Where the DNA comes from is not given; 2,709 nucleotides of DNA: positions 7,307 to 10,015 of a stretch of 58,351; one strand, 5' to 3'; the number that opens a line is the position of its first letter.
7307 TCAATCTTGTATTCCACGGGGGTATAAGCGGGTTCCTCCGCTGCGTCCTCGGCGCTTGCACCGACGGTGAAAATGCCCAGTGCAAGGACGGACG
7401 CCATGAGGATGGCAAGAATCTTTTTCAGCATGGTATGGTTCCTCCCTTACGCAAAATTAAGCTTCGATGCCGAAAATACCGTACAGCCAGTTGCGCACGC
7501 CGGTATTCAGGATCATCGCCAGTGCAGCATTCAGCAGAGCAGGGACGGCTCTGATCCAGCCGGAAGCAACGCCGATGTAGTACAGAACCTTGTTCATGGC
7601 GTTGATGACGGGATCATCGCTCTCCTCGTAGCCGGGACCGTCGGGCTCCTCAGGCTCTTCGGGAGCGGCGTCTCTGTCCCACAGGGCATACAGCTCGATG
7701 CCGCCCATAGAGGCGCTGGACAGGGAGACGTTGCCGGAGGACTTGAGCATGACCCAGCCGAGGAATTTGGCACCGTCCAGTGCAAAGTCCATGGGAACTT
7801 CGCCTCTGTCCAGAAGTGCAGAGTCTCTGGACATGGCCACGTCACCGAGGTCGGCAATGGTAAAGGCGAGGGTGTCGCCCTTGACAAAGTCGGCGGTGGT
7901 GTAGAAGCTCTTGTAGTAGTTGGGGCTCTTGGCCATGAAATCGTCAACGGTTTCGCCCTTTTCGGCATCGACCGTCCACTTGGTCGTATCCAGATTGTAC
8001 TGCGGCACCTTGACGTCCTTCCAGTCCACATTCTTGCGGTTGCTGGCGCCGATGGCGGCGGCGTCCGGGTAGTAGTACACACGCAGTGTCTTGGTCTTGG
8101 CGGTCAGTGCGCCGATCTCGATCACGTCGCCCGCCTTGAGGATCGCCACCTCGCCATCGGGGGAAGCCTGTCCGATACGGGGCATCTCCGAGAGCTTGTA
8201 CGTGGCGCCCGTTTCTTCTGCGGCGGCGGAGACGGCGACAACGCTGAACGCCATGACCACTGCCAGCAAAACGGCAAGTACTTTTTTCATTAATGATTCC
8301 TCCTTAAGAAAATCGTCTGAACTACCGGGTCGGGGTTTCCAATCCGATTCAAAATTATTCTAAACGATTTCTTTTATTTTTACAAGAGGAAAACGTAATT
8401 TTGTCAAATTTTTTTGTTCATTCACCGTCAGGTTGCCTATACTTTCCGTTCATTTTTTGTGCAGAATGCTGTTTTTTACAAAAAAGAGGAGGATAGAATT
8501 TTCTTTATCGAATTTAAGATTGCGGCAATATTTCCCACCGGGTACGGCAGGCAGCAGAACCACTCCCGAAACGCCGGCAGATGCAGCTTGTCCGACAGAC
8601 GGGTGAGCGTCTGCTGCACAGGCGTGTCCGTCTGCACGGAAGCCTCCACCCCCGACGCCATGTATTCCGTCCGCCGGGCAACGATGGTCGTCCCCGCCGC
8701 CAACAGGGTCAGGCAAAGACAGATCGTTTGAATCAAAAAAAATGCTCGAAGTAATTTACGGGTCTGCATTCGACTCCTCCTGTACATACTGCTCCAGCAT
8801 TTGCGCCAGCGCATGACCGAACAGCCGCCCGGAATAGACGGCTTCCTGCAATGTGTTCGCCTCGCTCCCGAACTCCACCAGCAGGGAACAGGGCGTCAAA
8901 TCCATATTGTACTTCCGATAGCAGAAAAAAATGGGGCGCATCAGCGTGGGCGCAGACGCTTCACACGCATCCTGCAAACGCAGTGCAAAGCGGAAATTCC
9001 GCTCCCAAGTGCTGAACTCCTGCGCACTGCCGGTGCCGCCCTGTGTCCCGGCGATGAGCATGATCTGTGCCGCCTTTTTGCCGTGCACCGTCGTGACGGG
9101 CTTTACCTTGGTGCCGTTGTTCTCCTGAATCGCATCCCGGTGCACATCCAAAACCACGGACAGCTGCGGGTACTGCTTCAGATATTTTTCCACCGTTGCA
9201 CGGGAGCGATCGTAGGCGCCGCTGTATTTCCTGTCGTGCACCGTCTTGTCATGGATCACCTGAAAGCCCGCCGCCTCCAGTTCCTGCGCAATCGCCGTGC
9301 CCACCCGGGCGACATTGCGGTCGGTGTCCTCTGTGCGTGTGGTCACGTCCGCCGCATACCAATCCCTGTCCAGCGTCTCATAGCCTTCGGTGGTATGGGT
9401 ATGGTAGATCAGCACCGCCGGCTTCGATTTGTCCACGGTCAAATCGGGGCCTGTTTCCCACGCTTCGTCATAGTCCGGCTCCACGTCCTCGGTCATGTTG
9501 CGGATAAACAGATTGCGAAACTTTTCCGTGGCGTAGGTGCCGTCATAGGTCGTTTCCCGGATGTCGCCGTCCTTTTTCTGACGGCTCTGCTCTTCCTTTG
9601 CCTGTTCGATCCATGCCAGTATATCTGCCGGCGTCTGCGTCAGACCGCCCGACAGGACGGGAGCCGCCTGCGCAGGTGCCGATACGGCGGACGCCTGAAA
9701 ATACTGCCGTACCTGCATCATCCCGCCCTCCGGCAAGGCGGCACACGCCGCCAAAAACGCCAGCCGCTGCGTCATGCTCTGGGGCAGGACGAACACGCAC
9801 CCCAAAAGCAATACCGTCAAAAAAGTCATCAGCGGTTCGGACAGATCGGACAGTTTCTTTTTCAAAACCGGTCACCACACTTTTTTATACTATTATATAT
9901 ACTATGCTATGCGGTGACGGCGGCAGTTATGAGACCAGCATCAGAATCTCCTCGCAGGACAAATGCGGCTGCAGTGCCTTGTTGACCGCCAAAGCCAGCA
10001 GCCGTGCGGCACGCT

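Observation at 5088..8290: Five-gene tandem array of secreted proteins with near-identical signal peptides and C-terminal amphipathic helical tails, embedded between sporulation genes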

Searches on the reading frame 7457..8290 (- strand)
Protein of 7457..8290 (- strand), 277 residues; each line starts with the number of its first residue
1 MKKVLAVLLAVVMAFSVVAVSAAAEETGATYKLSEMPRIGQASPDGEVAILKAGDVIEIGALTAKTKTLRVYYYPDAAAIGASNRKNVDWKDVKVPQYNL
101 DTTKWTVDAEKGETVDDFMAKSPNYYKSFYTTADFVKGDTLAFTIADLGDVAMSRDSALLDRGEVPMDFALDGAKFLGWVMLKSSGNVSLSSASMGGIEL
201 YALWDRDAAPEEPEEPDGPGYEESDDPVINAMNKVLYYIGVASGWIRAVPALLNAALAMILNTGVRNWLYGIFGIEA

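Call 3: search_protein_families(library=pfam, proteins=[window:7457-8290:-], max_evalue=1)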
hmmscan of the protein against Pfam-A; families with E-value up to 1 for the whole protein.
window:7457-8290:- (277 aa): 1 family
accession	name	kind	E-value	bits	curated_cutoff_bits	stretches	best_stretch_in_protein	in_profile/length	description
PF13179.11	DUF4006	-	0.046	14.1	22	1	6-45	21-60/64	Family of unknown function (DUF4006)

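Call 4: search_protein_families(library=ncbifam, proteins=[window:7457-8290:-], max_evalue=1)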
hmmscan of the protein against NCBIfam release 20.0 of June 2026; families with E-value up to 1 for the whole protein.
window:7457-8290:- (277 aa): 5 families
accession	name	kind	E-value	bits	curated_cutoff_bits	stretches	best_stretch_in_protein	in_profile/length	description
TIGR04207.1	halo_sig_pep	domain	0.0081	15.8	24.6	1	3-23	1-21/30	surface glycoprotein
NF053514.2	JUQZ_fam_ocin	equivalog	0.018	15.3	40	1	1-32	1-32/107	BLB8/JUQZ-1 family protein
NF033636.1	acid_shock_Asr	equivalog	0.055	14.3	50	1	1-29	1-29/119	acid resistance repetitive basic protein Asr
NF052259.1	SCO2584_fam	equivalog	0.055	14.1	80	1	3-32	136-165/204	SCO2584 family spore wall biosynthesis protein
NF007858.0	PRK10568.1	equivalog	0.21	11.2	174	1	3-68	7-69/206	molecular chaperone OsmY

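Call 7: find_homologous_proteins(query=window:7457-8290:-, max_evalue=0.001)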
Query window:7457-8290:- (277 aa): 38 proteins with E <= 0.001 among 4060 candidates.
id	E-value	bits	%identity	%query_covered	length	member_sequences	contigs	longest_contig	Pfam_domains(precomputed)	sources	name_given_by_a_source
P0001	2.3e-176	603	99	100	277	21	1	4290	-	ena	-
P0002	1.4e-160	551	92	100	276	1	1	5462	-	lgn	-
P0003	9.0e-156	535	89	100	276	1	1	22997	-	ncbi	ncbi:MAG: hypothetical protein ACI4I5_10665 [Acutalibacteraceae bacterium]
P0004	1.3e-154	531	88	100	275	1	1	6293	-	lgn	-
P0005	1.5e-148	511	83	100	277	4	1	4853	-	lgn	-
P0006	1.0e-139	482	79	100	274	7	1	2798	-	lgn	-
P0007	3.9e-82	294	54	100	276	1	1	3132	-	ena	-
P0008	5.5e-80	287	53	100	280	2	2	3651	-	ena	-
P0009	3.3e-77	277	53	100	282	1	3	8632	-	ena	-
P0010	1.1e-76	276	52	100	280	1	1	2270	-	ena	-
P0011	1.7e-73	265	51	100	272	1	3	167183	-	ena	-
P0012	3.4e-71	258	51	100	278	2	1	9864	-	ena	-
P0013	5.7e-69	250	50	100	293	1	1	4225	-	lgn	-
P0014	5.9e-69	250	50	100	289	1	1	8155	-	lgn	-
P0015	1.5e-68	249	48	100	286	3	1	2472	-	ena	-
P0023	2.0e-65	239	48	100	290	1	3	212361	-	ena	-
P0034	3.3e-57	212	44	100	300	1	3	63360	-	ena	-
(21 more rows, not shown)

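Call 8: find_encoding_contigs(protein=P0011, flank=8000, max_places=2)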
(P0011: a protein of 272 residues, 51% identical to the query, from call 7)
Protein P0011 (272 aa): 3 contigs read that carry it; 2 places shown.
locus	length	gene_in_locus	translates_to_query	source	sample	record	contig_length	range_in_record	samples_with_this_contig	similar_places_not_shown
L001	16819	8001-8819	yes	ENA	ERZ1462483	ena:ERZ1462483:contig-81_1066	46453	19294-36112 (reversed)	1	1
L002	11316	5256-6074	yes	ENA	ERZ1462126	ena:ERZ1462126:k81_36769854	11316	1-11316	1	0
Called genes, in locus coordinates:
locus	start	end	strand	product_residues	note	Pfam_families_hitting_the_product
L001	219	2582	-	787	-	PF01326:PPDK_N, PF00391:PEP-utilizers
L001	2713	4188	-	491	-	PF09547:SpoIVA_ATPase, PF20438:SpoIVA_middle, PF20439:SpoIVA_C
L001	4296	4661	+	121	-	PF03862:SpoVAC_SpoVAEB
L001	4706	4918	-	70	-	-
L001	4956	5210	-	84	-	PF01649:Ribosomal_S20p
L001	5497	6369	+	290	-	PF03418:Peptidase_A25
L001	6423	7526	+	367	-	PF07454:SpoIIP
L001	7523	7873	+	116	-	-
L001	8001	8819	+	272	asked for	-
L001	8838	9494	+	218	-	-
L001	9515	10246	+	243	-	-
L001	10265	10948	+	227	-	-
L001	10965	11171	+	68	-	-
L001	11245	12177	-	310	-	-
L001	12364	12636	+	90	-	PF09527:ATPase_gene1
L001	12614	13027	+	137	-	PF03899:ATP-synt_I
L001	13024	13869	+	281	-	PF00119:ATP-synt_A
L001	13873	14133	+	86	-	PF00137:ATP-synt_C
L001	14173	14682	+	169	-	PF00430:ATP-synt_B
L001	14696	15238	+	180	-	PF00213:OSCP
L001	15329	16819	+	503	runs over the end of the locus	PF02874:ATP-synt_ab_N, PF00006:ATP-synt_ab, PF00306:ATP-synt_ab_C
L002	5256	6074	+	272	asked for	-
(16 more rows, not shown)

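Call 9: find_encoding_contigs(protein=P0023, flank=8000, max_places=2)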
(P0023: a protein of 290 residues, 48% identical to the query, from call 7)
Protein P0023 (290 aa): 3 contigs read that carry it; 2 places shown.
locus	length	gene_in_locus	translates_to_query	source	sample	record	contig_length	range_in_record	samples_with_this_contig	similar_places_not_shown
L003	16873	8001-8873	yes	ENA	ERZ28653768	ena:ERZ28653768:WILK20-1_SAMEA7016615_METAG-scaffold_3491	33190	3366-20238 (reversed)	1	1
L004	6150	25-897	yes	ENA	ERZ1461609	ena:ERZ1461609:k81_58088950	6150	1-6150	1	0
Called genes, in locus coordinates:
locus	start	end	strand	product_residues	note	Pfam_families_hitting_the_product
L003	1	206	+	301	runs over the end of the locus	PF14804:Jag_N, PF13083:KH_KhpA-B, PF01424:R3H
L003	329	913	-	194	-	PF12917:YfbR-like, PF13023:HD_3, PF01966:HD (weak)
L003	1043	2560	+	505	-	PF16656:Pur_ac_phosph_N, PF00149:Metallophos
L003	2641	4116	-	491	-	PF09547:SpoIVA_ATPase, PF20438:SpoIVA_middle, PF20439:SpoIVA_C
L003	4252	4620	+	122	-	PF03862:SpoVAC_SpoVAEB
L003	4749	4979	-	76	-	-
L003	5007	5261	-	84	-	PF01649:Ribosomal_S20p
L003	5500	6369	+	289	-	PF03418:Peptidase_A25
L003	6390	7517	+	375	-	PF07454:SpoIIP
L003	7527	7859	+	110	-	-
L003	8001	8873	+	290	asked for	-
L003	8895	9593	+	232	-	-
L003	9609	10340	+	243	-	-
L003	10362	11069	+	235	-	-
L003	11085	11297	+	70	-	-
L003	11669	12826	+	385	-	PF00266:Aminotran_5, PF01212:Beta_elim_lyase (weak)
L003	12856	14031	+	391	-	PF22025:ThiI_fer, PF02926:THUMP, PF02568:ThiI, PF06508:QueC (faint)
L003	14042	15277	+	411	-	PF00994:MoCF_biosynth, PF18146:CinA_KH, PF02464:CinA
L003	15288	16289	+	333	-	PF04203:Sortase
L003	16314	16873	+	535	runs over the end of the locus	PF04203:Sortase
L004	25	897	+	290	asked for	-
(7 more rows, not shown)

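Call 10: find_encoding_contigs(protein=P0034, flank=8000, max_places=2)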
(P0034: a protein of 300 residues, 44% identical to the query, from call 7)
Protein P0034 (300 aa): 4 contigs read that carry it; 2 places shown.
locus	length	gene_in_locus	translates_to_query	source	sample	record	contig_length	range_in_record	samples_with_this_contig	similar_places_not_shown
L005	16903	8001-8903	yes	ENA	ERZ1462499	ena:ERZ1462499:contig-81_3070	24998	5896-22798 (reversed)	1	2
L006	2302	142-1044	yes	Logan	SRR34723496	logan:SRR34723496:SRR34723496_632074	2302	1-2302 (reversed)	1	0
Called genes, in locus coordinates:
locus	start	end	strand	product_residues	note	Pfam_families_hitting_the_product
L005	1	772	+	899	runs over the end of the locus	PF03051:Peptidase_C1_2 (faint), PF07523:Big_3 (faint), PF00112:Peptidase_C1, PF18560:Lectin_like, PF00404:Dockerin_1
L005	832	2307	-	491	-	PF09547:SpoIVA_ATPase, PF20438:SpoIVA_middle, PF20439:SpoIVA_C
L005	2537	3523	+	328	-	PF00293:NUDIX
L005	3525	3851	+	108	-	-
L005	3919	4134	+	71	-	-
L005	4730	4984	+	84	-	PF01381:HTH_3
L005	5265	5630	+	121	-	PF03862:SpoVAC_SpoVAEB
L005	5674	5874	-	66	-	-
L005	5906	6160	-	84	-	PF01649:Ribosomal_S20p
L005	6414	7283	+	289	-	PF03418:Peptidase_A25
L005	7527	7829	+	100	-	-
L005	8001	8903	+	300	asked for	-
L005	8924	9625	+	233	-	-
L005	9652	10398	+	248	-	-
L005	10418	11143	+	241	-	-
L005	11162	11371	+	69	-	-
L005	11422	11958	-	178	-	PF12685:SpoIIIAH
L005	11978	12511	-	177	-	-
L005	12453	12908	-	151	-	-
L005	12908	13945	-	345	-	PF09546:Spore_III_AE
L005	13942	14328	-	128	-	PF06686:SpoIIIAC (faint)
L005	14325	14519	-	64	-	PF06686:SpoIIIAC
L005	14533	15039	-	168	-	PF09548:Spore_III_AB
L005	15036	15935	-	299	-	PF19568:Spore_III_AA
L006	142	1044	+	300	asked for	-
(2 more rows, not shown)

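Call 16: find_related_loci(query=A2, collection=genome_contigs, flank=7000)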
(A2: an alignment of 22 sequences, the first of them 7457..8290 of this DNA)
Query A2 (277 aa) in genome_contigs; peptide patterns used: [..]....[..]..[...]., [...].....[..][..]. (x = any residue, [..] = any of these).
29 stretches matched a pattern; 5 encode a relative of the query (tblastn E <= 1e-3); 5 distinct loci.
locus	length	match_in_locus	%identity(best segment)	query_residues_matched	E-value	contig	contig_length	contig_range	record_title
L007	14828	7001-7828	89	1-277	2e-162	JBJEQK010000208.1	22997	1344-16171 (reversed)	MAG: Acutalibacteraceae bacterium isolate LOHA11_bin.020 NODE_950_length_22997_cov_7.866620, whole genome shotgun sequen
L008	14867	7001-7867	50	1-277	6e-77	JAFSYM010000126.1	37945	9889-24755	MAG: Clostridia bacterium isolate RGIG3589 Goat_Rumen.Co__c2345736, whole genome shotgun sequence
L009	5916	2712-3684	50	1-277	4e-76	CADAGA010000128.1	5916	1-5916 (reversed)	MAG: Ruminococcaceae bacterium isolate RUG13261 genome assembly, contig: RUG13261_asm_128, whole genome shotgun sequence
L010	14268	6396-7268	48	1-277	4e-71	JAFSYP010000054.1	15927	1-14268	MAG: Clostridia bacterium isolate RGIG3592 Goat_Rumen.Co__c1253923, whole genome shotgun sequence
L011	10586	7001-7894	45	1-277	9e-68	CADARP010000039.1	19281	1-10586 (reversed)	MAG: Ruminococcaceae bacterium isolate RUG13553 genome assembly, contig: RUG13553_asm_39, whole genome shotgun sequence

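Call 34: predict_structure(alignment_id=A2)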
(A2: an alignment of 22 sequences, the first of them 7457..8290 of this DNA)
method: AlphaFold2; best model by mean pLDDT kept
length: 277 residues; sequences in the alignment: 22
mean_pLDDT: 75.7   pTM: 0.64
mean pLDDT of the five models: 75.7, 74.8, 74.8, 73.2, 73.1
residues with pLDDT >= 90: 120; 70-90: 56; 50-70: 38; < 50: 63
segments of 3 or more residues with pLDDT < 50: 17-26, 208-221, 240-261, 268-270, 274-277
pLDDT, mean of each block of 10 residues (from residue 1): 55 50 55 90 77 93 95 96 91 89 86 88 93 95 93 93 94 90 91 95 75 39 55 52 44 43 49 44
secondary structure, 60 per line:
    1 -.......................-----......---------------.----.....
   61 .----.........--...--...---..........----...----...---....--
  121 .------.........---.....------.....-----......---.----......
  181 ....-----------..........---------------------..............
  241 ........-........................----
elements in order: H2-24 E30-32 E56-61 E66-74 H88-97 H115-118 E128-136 E140-144 E151-155 E161-166 E175-184 E196-205 H227-248 H250-273
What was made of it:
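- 7457..8290 (-): G1, 277 aa: signal peptide, ~180-aa beta-rich domain ending in a Flg_new-like unit (nt 7673-7795), Pro/Glu-rich linker, and a two-helix tail (nt 7460-7615) ending in the conserved motif R............ AlphaFold2 gives pLDDT above 90 for residues ~28-206 and below 55 for the tail helices 227-248 and 250-273 (call 34).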

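Call 38: fold_search(model_id=the predicted structure, library=pdb)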
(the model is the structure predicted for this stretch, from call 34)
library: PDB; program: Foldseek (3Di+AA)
matches with E <= 10: 143; with E <= 0.001: 0
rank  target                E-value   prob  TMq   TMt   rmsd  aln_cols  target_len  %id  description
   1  8b6l_P                7.7e-01  0.02  0.07  0.04  33.1       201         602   10  Subtomogram average of the human Sec61-TRAP-OSTA-translocon (released 2022-12-07)
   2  2y1v_A                1.1e+00  0.02  0.10  0.06  18.4       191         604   11  Full length structure of RrgB Pilus protein from Streptococcus pneumoniae (released 2011-11-09)
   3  9isp                  1.5e+00  0.02  0.11  0.16  17.0       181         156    7  DUF2436 domain which is frequently found in virulence proteins from Porphyromonas gingivalis (released 2024-10-09)
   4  7lky_A                2.1e+00  0.05  0.08  0.27  12.7        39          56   15  Crystal Structure of PHF1 Tudor domain in complex with a peptidomimetic ligand UNC6641 (released 2021-12-15)
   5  3rx9                  2.2e+00  0.01  0.09  0.13  16.9       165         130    8  3D structure of SciN from an Escherichia coli Patotype (released 2011-12-07)
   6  5f44_A                2.4e+00  0.01  0.11  0.11  17.1       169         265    9  Crystal structure of shaft pilin spaA from Lactobacillus rhamnosus GG (released 2016-07-20)
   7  5xfp_A                2.5e+00  0.04  0.08  0.07  13.4        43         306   21  Binary complex of PHF1 and a double stranded DNA (released 2017-09-13)
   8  6xvm_C                2.8e+00  0.04  0.08  0.27  13.3        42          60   21  Crystal structure of c-Src SH3 domain without ATCUN motif: monomer 2 (released 2020-04-22)
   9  6wav_C                2.8e+00  0.04  0.07  0.26  12.8        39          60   15  Crystal structure of PHF1 in complex with H3K36me3 substitution (released 2020-08-26)
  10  9dtc_B                2.8e+00  0.01  0.10  0.12  15.3       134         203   10  Crystal structure of ADP-ribose diphosphatase from Klebsiella pneumoniae (ADP Ribose bound, orthrhombic form2) (released 2024-10-09)
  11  6wav_B                3.0e+00  0.03  0.07  0.26  12.8        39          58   15  Crystal structure of PHF1 in complex with H3K36me3 substitution (released 2020-08-26)
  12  6wav_A                3.2e+00  0.04  0.07  0.26  12.8        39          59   15  Crystal structure of PHF1 in complex with H3K36me3 substitution (released 2020-08-26)
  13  4hcz_B                3.2e+00  0.03  0.07  0.27  12.8        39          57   15  PHF1 Tudor in complex with H3K36me3 (released 2012-11-14)
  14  6xvm_B                3.2e+00  0.03  0.08  0.27  13.2        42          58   24  Crystal structure of c-Src SH3 domain without ATCUN motif: monomer 2 (released 2020-04-22)
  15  2e5p_MODEL_1_A        3.2e+00  0.03  0.07  0.23  11.5        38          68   16  Solution structure of the TUDOR domain of PHD finger protein 1 (PHF1 protein) (released 2007-06-26)
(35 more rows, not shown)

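Call 48: search_solved_structures(query=A2, max_evalue=1)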
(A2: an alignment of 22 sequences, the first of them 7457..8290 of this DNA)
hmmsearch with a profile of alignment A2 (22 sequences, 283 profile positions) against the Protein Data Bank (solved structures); distinct sequences matched with E-value up to 1: 2.
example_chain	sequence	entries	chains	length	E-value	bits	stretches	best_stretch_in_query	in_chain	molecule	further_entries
6pnj_F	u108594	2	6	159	0.31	13.5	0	1-26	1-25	Photosystem I reaction center protein PsaF subunit III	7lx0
8wql_QD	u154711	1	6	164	0.72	12.3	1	3-67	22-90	PsbQ protein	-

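Call 67: search_protein_families(library=pfam, proteins=[L001:7523-7873:+, L003:7527-7859:+, L005:7527-7829:+], max_evalue=5)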
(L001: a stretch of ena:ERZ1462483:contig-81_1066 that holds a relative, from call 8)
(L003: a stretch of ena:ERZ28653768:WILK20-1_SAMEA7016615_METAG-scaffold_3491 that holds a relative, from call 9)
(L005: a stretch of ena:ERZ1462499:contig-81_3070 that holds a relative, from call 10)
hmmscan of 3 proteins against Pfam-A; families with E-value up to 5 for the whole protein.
L001:7523-7873:+ (116 aa): 0 families

L003:7527-7859:+ (110 aa): 1 family
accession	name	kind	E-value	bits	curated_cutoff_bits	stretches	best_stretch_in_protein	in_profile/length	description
PF17715.6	DUF5560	-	0.046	13.6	25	1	9-68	52-110/165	Family of unknown function (DUF5560)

L005:7527-7829:+ (100 aa): 1 family
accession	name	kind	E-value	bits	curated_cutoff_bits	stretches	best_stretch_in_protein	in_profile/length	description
PF09163.16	Form-deh_trans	-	0.25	11.6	22.1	1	23-43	15-35/44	Formate dehydrogenase N, transmembrane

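Call 88: search_protein_families(library=phrogs, proteins=[window:7457-8290:-], max_evalue=0.01)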
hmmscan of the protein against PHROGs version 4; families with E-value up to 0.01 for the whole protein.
window:7457-8290:- (277 aa): 0 families

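Call 89: search_protein_families(library=padloc, proteins=[window:7457-8290:-], max_evalue=0.01)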
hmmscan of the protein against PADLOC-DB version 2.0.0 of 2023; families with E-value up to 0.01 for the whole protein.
window:7457-8290:- (277 aa): 0 families

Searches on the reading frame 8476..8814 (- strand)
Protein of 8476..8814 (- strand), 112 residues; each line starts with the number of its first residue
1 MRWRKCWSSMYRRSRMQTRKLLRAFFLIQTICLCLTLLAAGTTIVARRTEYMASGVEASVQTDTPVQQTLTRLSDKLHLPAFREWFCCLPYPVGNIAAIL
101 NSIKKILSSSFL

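Call 67: search_protein_families(library=pfam, proteins=[window:8476-8814:-], max_evalue=5)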
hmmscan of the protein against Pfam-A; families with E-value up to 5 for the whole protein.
window:8476-8814:- (112 aa): 0 families

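Call 88: search_protein_families(library=phrogs, proteins=[window:8476-8766:-], max_evalue=0.01)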
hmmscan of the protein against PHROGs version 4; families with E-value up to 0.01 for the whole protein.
window:8476-8766:- (96 aa): 0 families

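Call 89: search_protein_families(library=padloc, proteins=[window:8476-8766:-], max_evalue=0.01)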
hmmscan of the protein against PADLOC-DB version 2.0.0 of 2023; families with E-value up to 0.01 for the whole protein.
window:8476-8766:- (96 aa): 0 families

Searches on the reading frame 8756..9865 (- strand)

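Call 3: search_protein_families(library=pfam, proteins=[window:8756-9865:-], max_evalue=1)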
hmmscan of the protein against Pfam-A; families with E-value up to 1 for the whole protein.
window:8756-9865:- (369 aa): 3 families
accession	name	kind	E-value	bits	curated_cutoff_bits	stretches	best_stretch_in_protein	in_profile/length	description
PF07454.18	SpoIIP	-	3.9e-64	217.2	24.4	1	89-354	39-269/269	Stage II sporulation protein P (SpoIIP)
PF10865.14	DUF2703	-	0.19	12.2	23.6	1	173-208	13-48/120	Domain of unknown function (DUF2703)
PF13428.12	TPR_14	-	0.22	12.8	23.5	0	64-90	17-43/44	Tetratricopeptide repeat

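Call 4: search_protein_families(library=ncbifam, proteins=[window:8756-9865:-], max_evalue=1)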
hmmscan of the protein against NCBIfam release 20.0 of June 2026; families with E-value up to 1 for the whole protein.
window:8756-9865:- (369 aa): 1 family
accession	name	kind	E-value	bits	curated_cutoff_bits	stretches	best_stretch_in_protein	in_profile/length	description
TIGR02867.1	spore_II_P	subfamily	6.1e-49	166.6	123.15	1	151-357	1-195/196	stage II sporulation protein P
